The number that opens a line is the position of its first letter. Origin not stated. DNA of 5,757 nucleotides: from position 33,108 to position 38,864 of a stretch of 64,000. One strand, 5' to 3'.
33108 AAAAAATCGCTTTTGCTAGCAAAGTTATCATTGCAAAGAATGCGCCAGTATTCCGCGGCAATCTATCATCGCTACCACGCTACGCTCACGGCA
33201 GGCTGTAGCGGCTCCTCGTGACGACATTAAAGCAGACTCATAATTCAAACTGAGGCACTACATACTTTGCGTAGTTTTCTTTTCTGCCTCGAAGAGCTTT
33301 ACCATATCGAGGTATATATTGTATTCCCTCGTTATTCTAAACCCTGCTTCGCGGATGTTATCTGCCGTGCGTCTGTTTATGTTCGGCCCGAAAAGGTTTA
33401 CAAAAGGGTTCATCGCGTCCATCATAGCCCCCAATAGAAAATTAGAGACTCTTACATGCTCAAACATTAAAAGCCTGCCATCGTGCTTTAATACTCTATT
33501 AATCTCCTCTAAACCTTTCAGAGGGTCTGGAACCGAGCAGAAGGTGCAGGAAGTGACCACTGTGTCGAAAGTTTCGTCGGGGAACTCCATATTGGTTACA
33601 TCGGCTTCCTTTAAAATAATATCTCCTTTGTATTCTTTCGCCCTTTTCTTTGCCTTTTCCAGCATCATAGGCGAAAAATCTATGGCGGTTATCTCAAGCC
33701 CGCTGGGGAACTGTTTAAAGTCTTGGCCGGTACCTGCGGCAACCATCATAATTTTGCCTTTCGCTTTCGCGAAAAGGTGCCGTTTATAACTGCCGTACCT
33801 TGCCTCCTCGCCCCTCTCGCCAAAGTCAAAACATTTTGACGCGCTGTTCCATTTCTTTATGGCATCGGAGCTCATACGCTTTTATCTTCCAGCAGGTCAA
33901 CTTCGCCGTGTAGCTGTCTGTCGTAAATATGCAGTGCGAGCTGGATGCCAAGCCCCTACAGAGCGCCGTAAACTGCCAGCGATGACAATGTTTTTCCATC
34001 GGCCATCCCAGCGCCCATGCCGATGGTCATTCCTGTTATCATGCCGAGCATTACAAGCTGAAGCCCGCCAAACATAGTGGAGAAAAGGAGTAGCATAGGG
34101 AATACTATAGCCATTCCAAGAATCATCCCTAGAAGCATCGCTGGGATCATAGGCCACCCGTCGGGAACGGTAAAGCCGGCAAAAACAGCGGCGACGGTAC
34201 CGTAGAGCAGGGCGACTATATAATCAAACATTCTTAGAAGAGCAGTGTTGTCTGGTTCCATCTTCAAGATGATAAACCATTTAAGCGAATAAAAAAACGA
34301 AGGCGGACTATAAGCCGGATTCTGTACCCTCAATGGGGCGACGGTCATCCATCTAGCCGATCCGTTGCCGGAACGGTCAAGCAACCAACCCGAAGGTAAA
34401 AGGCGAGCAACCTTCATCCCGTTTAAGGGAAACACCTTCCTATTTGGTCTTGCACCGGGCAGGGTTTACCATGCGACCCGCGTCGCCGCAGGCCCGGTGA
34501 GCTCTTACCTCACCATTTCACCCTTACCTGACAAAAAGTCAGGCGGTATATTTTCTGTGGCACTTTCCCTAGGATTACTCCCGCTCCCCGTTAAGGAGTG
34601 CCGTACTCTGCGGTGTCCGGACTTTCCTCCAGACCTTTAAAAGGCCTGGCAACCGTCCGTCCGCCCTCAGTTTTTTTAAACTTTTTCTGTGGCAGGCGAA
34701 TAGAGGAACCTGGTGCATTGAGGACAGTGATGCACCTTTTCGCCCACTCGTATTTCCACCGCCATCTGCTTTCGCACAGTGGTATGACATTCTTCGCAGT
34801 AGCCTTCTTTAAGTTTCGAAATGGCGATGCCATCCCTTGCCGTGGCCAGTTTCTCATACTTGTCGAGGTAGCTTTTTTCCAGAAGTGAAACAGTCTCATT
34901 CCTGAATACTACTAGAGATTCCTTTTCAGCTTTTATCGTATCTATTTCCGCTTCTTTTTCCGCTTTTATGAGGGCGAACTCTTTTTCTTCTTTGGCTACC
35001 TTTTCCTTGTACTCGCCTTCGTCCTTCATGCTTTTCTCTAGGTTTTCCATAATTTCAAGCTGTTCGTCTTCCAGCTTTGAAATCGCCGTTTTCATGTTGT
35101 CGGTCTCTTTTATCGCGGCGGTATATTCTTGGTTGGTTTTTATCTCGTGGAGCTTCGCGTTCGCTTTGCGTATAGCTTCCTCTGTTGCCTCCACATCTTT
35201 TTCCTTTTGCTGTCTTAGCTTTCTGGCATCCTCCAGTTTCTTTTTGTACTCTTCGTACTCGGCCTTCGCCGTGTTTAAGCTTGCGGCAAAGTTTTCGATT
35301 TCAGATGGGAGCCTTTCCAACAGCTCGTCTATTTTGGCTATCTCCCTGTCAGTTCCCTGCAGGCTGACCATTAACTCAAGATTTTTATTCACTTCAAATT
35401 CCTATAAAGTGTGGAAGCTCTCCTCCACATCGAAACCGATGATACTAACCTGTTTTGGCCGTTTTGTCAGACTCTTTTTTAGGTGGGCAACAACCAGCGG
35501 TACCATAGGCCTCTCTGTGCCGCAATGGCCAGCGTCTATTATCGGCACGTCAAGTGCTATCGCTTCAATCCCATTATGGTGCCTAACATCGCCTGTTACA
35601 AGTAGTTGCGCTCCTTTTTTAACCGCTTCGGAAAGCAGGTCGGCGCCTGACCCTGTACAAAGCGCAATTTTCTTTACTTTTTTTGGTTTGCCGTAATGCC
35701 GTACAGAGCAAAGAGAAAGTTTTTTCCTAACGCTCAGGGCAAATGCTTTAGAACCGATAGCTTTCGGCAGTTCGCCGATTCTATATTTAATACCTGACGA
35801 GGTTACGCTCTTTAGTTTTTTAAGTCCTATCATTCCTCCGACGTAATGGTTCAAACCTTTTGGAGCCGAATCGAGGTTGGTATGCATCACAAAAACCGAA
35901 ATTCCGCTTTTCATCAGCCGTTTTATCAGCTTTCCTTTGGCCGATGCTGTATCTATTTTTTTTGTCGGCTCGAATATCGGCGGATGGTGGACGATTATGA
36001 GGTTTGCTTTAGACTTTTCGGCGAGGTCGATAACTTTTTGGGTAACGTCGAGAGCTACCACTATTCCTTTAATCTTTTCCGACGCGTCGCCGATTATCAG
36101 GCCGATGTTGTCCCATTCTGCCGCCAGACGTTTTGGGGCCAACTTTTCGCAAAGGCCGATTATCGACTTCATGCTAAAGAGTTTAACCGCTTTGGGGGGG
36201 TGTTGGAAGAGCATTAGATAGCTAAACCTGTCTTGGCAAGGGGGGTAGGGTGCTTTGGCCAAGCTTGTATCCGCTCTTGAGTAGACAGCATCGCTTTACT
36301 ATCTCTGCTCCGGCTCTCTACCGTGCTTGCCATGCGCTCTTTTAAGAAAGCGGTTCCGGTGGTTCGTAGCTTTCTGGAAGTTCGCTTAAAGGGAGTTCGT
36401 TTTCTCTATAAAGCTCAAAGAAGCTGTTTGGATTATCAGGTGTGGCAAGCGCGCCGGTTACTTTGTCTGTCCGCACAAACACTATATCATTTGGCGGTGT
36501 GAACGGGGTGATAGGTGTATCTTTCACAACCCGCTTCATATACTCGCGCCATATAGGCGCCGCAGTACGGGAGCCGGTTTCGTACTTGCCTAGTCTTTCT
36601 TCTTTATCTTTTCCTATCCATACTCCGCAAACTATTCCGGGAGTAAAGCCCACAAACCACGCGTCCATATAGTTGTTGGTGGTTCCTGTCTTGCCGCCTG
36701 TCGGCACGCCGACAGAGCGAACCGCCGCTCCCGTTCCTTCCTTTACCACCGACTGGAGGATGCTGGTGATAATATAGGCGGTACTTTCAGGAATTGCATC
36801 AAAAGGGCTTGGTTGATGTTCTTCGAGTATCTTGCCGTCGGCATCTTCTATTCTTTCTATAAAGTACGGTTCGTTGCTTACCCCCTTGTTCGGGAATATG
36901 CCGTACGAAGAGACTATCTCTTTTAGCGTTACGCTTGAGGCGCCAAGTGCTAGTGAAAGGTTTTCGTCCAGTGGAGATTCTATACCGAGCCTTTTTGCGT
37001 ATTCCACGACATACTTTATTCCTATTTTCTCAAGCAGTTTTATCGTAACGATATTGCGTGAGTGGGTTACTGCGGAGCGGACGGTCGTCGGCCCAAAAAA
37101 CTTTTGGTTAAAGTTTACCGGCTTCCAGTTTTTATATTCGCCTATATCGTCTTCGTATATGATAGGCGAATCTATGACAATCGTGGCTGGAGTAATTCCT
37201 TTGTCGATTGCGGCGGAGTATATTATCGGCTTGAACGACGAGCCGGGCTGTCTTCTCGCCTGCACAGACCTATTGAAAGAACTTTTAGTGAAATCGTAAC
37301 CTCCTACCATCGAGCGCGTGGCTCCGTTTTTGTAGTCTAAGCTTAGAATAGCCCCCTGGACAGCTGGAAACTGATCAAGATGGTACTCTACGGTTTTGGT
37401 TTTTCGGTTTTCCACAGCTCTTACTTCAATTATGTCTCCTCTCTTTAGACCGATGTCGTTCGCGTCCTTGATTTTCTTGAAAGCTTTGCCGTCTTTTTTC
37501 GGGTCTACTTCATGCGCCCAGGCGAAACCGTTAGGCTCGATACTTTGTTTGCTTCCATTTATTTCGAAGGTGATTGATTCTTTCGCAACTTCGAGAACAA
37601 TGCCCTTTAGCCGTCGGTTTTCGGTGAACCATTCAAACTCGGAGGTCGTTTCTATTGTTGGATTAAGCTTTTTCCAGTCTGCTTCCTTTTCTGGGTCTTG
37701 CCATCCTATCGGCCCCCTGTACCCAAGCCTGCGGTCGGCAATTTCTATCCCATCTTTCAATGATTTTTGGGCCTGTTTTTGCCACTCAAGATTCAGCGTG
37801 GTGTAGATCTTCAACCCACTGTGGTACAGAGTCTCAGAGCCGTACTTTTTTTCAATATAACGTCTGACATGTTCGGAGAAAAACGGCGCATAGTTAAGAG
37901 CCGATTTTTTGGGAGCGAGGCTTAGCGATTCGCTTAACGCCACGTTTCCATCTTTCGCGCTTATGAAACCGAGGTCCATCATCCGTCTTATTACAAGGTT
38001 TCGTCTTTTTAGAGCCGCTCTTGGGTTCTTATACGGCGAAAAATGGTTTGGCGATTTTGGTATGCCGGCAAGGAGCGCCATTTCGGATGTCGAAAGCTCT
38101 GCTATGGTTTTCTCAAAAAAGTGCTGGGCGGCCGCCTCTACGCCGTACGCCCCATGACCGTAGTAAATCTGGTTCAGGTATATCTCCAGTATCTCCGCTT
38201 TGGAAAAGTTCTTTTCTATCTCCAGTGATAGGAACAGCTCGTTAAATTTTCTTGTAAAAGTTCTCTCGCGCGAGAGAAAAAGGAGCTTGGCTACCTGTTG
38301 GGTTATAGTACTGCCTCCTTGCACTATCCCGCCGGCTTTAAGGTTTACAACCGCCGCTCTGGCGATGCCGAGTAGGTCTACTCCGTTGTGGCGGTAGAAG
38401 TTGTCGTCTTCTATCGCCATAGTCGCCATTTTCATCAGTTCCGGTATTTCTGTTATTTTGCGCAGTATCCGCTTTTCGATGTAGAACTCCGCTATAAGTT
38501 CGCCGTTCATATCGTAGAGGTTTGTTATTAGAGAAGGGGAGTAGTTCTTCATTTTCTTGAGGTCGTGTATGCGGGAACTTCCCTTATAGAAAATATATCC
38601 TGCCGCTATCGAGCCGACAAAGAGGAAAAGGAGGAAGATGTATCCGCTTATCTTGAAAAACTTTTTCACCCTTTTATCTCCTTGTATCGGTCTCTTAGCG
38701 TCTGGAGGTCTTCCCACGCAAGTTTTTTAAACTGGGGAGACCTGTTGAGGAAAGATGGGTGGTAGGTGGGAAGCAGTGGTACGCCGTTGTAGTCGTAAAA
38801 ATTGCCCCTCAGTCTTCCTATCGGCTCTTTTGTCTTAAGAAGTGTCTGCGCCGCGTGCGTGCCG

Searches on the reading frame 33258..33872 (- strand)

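Call 72: search_protein_families(library=pfam, proteins=[window:33258-33872:-], max_evalue=0.0001)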
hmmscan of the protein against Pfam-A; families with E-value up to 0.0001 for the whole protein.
window:33258-33872:- (204 aa): 6 families
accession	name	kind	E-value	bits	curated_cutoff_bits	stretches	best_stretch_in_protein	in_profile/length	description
PF08241.18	Methyltransf_11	-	1.5e-20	74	21.2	1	44-135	3-94/95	Methyltransferase domain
PF13847.12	Methyltransf_31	-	8.2e-18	64.9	27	1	40-151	6-122/145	Methyltransferase domain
PF13649.12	Methyltransf_25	-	9.8e-18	65.1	27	1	41-132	1-97/97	Methyltransferase domain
PF01209.24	Ubie_methyltran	-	4.1e-15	56.2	20.1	1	40-172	50-184/233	ubiE/COQ5 methyltransferase family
PF08242.18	Methyltransf_12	-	1.7e-13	51.6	30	1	44-134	3-98/98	Methyltransferase domain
PF13489.12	Methyltransf_23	-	1e-08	35.5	27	1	36-140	21-119/164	Methyltransferase domain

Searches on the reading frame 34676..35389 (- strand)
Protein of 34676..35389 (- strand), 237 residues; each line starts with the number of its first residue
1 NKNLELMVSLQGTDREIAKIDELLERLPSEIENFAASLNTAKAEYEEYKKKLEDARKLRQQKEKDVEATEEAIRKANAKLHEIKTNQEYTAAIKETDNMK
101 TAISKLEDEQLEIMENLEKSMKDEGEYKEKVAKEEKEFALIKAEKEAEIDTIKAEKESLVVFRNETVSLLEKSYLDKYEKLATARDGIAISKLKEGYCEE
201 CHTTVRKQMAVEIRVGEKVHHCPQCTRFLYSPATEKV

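Call 72: search_protein_families(library=pfam, proteins=[window:34676-35389:-], max_evalue=0.0001)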
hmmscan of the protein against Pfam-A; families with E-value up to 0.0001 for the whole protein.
window:34676-35389:- (237 aa): 2 families
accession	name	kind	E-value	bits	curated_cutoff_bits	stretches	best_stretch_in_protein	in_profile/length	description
PF24481.2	CT398_CC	-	4.6e-11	43.3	27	1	10-183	1-177/180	CT398-like coiled coil hairpin domain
PF02591.20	Zn_ribbon_9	-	2.6e-06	27.9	29.1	1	198-229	2-33/33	C4-type zinc ribbon domain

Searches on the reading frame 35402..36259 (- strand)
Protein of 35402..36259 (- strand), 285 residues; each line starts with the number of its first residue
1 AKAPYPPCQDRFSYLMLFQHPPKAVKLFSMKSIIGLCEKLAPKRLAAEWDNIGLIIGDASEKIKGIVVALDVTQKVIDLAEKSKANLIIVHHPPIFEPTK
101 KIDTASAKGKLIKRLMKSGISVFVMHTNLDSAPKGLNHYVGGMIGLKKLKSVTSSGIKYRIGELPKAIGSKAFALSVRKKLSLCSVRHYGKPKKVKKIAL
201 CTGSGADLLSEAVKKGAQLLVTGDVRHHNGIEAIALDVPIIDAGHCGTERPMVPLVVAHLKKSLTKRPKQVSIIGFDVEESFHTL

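Call 72: search_protein_families(library=pfam, proteins=[window:35402-36259:-], max_evalue=0.0001)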
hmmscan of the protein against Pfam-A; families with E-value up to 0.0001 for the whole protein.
window:35402-36259:- (285 aa): 1 family
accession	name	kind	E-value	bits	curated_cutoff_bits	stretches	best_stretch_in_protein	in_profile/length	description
PF01784.24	DUF34_NIF3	-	9.7e-74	248.6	23.4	1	30-277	3-251/256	Duf34/NIF3 (NGG1p interacting factor 3)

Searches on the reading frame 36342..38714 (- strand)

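Call 73: search_protein_families(library=pfam, proteins=[window:36342-38714:-], max_evalue=0.0001)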
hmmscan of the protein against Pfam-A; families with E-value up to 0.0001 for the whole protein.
window:36342-38714:- (790 aa): 3 families
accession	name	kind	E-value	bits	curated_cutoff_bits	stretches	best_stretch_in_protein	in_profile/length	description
PF00912.28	Transgly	-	6.1e-66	221.7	27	1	71-245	2-177/178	Transglycosylase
PF00905.27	Transpeptidase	-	6.4e-34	117.9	22.1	1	454-726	1-298/299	Penicillin binding protein transpeptidase domain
PF17092.11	PCB_OB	-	2.5e-10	41.5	27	1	332-452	1-111/111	Penicillin-binding protein OB-like domain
